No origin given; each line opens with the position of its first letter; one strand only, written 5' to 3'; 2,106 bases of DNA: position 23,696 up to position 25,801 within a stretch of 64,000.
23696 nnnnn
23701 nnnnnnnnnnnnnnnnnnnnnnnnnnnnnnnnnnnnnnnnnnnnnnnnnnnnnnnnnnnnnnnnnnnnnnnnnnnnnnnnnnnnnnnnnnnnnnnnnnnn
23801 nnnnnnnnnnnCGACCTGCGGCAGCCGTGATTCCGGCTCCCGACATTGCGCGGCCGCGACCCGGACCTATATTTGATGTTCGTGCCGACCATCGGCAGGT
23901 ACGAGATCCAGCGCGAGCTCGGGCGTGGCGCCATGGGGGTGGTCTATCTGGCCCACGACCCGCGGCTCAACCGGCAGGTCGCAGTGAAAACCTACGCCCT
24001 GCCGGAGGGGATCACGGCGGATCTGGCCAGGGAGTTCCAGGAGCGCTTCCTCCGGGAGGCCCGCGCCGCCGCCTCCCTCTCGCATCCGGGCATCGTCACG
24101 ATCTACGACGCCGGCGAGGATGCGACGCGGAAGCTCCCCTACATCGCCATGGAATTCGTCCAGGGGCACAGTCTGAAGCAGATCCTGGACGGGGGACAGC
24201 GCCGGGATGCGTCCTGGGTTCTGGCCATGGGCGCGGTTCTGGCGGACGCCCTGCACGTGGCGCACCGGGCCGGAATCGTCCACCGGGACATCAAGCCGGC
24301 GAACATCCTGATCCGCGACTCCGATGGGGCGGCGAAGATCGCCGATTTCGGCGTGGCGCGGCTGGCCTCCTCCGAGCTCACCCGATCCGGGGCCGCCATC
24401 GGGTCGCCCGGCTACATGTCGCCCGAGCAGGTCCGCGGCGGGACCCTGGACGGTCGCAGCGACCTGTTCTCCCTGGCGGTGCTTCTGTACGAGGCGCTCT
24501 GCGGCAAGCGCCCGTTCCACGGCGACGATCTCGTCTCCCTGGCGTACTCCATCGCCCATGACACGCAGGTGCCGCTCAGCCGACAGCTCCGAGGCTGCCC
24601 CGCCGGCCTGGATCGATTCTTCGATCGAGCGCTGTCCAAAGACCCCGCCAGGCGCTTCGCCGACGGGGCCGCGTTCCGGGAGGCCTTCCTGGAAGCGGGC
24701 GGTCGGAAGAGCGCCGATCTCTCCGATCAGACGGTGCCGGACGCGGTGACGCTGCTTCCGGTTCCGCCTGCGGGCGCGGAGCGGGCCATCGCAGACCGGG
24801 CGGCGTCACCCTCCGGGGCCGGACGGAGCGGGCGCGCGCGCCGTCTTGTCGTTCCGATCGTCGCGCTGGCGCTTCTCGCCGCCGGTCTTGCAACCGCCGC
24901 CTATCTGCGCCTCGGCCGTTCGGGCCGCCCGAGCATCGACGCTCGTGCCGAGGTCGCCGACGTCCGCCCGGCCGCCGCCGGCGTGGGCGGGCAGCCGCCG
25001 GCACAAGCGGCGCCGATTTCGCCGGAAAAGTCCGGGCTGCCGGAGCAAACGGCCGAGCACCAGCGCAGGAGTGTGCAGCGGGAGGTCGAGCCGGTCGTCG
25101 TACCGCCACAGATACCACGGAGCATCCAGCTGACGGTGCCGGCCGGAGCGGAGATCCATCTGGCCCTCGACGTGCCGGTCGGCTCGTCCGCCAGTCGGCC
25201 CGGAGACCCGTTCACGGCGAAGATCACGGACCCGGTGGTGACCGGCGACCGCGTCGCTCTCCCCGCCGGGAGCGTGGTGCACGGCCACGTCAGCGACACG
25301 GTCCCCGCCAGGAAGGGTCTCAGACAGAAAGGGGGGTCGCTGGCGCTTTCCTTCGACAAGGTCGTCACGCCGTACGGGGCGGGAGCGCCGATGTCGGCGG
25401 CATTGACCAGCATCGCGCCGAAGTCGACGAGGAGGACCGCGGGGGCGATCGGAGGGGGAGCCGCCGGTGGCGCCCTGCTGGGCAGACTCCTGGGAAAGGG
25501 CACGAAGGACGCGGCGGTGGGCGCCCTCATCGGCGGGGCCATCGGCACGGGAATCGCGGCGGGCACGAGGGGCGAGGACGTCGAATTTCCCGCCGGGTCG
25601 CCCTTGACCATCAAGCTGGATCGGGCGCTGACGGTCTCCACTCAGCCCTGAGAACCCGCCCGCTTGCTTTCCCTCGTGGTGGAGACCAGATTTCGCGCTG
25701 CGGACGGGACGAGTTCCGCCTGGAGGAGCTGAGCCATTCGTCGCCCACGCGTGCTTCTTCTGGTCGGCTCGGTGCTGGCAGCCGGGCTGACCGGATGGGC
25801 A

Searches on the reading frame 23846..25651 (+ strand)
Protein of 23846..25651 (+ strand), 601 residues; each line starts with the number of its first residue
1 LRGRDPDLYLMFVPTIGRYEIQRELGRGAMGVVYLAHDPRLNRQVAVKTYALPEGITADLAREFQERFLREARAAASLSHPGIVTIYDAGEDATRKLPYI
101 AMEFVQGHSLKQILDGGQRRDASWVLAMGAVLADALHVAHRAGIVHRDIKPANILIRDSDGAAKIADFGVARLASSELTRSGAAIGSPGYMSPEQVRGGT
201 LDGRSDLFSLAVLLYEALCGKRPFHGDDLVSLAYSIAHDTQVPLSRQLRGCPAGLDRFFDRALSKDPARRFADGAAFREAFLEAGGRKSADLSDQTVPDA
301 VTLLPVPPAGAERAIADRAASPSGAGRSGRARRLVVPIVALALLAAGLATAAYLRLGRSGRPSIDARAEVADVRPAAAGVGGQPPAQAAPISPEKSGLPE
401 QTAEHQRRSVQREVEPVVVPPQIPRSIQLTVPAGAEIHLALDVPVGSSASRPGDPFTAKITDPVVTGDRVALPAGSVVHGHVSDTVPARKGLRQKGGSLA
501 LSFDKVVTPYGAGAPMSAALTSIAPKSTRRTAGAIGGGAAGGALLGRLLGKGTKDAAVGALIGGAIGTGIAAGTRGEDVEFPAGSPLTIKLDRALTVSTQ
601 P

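Call 47: search_protein_families(library=ncbifam, proteins=[window:23846-25651:+], max_evalue=0.00001)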
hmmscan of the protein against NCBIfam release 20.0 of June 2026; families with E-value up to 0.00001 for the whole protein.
window:23846-25651:+ (601 aa): 15 families
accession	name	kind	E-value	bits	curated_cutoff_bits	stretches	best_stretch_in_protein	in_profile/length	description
NF033483.0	PknB_PASTA_kin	equivalog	2e-85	287.9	450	1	17-287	7-271/563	Stk1 family PASTA domain-containing Ser/Thr kinase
NF052427.1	StpK7MSMEG_1200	equivalog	4.3e-57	193.9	900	1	15-286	5-270/601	serine/threonine protein kinase StpK7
NF047741.1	antiphage_MADS6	equivalog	1.2e-40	139.7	460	2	132-291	308-467/612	methylation-associated defense system protein kinase MAD6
NF009651.0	PRK13184.1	equivalog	4.4e-36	124.2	839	1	16-277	1-283/932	serine/threonine-protein kinase PknD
TIGR03903.1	TOMM_kin_cyc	equivalog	4.8e-35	120.7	705.75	1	64-277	21-240/1267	TOMM system kinase/cyclase fusion protein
NF053615.1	SerThrKinAfsKStmc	equivalog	2e-33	116.1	1300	1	16-341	12-328/809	protein serine/threonine kinase AfsK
NF033442.0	BREX_PglW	equivalog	3.7e-26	91.2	990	1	17-280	512-765/1391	BREX system serine/threonine kinase PglW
NF038150.1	lanthi_synth_IV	equivalog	4.4e-25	88.2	650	1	17-287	189-459/851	class IV lanthionine synthetase LanL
NF058632.1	SerThrKinPrkT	equivalog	6e-16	58.3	280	1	18-169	22-163/322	serine/threonine protein kinase PrkT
NF038151.1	lanthi_synth_III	equivalog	7.6e-16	57.7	575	1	18-219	221-424/833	class III lanthionine synthetase LanKC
NF011463.0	PRK14879.1-4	equivalog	8.1e-10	38.5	188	1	24-177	22-166/237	Kae1-associated kinase Bud32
TIGR03724.2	arch_bud32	equivalog_domain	4.4e-08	32.8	125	1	65-175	37-135/193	KEOPS complex kinase/ATPase Bud32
NF043056.1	T4SS_LegK1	equivalog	4.5e-08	32.1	550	1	94-214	150-280/516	Dot/Icm T4SS effector kinase LegK1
NF011464.0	PRK14879.1-7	equivalog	8.7e-07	28.9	246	1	64-175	49-153/221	Kae1-associated kinase Bud32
NF007174.0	PRK09605.1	equivalog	2.9e-06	26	447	1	40-174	359-476/535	bifunctional N(6)-L-threonylcarbamoyladenine synthase/serine/threonine protein kinase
